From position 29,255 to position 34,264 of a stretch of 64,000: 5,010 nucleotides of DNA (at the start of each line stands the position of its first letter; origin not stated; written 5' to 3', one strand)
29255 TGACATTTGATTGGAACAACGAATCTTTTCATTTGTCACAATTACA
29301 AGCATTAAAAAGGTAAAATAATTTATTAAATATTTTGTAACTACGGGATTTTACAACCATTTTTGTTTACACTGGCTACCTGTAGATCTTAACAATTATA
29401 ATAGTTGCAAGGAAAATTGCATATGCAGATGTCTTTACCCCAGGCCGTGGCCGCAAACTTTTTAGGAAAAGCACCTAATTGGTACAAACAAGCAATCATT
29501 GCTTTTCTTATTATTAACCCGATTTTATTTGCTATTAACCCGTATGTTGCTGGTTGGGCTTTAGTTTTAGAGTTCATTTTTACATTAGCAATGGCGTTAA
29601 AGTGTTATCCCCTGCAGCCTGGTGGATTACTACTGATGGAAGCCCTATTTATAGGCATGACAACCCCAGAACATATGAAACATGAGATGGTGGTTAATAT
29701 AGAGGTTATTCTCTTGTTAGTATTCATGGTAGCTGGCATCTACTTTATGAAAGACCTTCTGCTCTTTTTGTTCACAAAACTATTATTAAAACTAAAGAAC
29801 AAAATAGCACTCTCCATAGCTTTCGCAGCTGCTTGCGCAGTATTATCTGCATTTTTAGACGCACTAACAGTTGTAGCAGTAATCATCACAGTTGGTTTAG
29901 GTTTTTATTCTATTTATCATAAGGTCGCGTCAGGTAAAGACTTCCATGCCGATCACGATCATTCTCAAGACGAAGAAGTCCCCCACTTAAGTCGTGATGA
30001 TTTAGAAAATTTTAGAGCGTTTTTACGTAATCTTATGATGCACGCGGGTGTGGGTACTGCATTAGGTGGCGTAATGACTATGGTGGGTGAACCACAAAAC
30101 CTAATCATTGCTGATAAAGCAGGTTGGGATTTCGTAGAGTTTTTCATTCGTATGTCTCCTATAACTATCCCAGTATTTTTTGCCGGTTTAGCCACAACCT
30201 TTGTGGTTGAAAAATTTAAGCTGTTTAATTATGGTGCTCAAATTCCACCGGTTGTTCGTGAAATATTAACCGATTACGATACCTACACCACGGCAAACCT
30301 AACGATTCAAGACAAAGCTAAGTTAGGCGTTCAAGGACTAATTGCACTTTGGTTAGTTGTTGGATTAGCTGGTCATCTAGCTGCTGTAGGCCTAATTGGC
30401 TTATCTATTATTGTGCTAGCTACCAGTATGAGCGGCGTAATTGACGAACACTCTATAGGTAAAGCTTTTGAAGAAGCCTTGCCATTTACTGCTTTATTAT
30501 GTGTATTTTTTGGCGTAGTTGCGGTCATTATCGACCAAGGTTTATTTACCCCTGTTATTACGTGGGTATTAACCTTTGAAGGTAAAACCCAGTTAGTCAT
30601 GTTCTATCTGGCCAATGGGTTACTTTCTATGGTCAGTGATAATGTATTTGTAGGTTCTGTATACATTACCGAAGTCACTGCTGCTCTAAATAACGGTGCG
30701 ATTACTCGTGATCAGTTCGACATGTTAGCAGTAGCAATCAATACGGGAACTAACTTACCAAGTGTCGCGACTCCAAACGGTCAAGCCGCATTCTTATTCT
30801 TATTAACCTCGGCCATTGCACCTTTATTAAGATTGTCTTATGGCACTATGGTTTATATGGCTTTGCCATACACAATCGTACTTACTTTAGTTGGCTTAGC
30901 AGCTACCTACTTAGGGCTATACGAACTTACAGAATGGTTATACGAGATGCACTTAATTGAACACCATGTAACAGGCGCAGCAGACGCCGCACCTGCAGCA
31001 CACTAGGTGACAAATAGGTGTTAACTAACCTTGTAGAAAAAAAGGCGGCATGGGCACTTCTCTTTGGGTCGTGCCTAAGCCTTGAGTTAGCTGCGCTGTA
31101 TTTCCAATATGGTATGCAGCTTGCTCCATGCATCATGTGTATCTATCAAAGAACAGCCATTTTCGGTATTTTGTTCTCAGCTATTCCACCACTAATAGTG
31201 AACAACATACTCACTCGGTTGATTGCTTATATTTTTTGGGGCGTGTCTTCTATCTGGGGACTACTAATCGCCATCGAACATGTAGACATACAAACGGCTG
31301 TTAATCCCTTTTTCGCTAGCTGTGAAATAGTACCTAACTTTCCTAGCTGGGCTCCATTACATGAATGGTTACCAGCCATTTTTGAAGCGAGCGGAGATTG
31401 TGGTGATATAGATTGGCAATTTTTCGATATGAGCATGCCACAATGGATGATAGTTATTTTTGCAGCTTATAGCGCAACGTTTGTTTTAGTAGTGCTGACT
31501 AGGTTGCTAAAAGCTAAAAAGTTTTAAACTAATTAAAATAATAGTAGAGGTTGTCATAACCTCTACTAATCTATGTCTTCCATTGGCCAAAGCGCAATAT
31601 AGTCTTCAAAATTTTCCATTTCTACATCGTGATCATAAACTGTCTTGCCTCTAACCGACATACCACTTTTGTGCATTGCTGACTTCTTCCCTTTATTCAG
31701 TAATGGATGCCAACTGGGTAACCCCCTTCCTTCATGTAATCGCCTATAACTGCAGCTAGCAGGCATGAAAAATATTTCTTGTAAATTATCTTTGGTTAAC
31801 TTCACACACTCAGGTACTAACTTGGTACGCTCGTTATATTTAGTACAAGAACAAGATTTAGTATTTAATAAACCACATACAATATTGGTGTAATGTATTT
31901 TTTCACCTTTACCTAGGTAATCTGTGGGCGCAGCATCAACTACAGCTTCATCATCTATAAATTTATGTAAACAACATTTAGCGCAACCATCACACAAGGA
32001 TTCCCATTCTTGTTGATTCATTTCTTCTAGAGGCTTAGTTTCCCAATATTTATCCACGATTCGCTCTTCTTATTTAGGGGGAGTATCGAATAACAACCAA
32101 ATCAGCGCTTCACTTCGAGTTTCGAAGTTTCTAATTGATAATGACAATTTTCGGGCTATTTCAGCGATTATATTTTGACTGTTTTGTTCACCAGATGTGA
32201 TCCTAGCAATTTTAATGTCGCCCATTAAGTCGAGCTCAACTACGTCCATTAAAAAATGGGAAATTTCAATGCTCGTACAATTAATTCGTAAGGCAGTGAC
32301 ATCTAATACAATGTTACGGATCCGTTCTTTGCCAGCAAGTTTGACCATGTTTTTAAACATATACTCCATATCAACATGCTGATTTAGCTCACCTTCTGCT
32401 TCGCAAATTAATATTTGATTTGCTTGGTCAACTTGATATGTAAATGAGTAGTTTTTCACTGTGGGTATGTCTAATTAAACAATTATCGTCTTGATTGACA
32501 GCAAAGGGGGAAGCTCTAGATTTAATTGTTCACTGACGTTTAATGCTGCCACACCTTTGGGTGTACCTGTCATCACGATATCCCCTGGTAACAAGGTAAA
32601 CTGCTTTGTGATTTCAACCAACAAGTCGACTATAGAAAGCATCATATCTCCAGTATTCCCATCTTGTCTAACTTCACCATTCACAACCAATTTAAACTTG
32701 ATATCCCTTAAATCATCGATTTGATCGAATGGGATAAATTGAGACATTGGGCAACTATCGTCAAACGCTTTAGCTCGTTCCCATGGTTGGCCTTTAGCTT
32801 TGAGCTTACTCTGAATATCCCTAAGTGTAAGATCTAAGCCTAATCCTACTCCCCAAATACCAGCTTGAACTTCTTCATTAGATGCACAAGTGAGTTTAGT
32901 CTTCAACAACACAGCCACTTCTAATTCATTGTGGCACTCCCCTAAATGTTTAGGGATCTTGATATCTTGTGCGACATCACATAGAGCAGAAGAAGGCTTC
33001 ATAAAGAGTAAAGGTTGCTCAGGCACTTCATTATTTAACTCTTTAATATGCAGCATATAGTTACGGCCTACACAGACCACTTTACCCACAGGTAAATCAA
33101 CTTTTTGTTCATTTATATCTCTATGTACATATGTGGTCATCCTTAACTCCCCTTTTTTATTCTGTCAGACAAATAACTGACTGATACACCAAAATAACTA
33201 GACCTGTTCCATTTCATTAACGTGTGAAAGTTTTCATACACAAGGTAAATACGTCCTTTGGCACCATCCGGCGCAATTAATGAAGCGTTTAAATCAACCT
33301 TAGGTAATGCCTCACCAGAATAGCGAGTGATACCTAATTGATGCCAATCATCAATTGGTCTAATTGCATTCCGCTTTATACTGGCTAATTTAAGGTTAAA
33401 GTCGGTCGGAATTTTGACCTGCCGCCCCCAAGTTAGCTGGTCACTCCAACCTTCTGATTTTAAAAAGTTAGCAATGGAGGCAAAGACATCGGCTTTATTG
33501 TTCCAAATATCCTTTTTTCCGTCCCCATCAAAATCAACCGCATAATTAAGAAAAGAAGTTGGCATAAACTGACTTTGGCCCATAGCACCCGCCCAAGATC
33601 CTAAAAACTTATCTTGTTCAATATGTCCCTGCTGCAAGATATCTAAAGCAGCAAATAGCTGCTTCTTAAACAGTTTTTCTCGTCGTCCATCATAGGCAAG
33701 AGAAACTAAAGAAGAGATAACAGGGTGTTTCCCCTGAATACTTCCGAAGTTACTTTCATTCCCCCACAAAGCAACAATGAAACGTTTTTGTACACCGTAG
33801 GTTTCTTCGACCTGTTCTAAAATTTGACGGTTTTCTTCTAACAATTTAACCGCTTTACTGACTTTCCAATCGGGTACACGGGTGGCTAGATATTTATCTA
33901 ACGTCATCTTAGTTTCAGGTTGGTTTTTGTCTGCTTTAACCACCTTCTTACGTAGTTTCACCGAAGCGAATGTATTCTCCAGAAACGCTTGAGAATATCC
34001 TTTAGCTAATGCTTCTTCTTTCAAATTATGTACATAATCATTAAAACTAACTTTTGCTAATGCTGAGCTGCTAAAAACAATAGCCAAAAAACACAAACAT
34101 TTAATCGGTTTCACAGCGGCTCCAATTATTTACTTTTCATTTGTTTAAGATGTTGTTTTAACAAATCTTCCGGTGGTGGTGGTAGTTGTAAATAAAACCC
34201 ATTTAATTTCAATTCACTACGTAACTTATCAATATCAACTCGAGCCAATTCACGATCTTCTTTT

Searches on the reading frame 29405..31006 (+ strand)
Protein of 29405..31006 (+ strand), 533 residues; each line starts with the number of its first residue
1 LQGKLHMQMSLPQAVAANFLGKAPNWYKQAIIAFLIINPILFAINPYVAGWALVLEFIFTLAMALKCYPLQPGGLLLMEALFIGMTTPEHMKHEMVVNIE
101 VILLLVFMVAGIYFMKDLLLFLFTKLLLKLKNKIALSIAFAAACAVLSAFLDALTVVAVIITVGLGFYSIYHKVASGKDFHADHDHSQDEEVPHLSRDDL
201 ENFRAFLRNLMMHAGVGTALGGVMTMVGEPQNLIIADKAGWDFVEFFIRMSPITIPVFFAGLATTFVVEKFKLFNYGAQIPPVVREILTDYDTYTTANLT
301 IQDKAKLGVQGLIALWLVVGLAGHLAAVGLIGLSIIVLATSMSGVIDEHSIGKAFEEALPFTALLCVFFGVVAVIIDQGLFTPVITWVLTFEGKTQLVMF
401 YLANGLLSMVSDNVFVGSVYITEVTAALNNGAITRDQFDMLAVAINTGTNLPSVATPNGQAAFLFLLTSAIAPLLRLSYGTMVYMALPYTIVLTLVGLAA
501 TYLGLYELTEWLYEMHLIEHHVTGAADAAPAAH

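Call 38: search_protein_families(library=pfam, proteins=[window:29405-31006:+], max_evalue=0.00001)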
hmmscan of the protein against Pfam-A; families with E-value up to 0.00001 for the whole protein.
window:29405-31006:+ (533 aa): 2 families
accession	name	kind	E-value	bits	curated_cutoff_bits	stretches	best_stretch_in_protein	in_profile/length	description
PF06450.18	NhaB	-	2.5e-263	875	27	1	7-519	1-514/515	Bacterial Na+/H+ antiporter B (NhaB)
PF03600.22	CitMHS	-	1.6e-18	67.3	31.9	1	78-341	23-232/336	Citrate transporter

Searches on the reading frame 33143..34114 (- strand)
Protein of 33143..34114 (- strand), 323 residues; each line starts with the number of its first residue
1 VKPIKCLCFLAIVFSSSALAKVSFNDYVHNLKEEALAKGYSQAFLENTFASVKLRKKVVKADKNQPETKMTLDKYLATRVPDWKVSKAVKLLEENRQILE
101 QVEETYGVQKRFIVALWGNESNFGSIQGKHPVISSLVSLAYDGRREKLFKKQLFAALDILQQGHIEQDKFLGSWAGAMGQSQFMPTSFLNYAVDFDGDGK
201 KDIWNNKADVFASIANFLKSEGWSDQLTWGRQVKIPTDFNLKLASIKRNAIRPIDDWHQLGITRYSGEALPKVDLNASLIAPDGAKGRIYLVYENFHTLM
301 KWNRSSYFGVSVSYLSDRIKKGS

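Call 81: search_protein_families(library=ncbifam, proteins=[window:33143-34114:-], max_evalue=0.001)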
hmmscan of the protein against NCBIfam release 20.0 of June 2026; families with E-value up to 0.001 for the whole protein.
window:33143-34114:- (323 aa): 3 families
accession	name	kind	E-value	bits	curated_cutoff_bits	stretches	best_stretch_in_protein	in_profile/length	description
TIGR02283.1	MltB_2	subfamily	5.1e-108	360.8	248.45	1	23-320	1-299/300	lytic murein transglycosylase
TIGR02282.1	MltB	equivalog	9.9e-55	185.7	281.4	1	35-318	8-289/290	lytic murein transglycosylase B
NF008029.0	PRK10760.1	equivalog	4.5e-37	127.9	449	1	44-321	77-355/359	lytic murein transglycosylase B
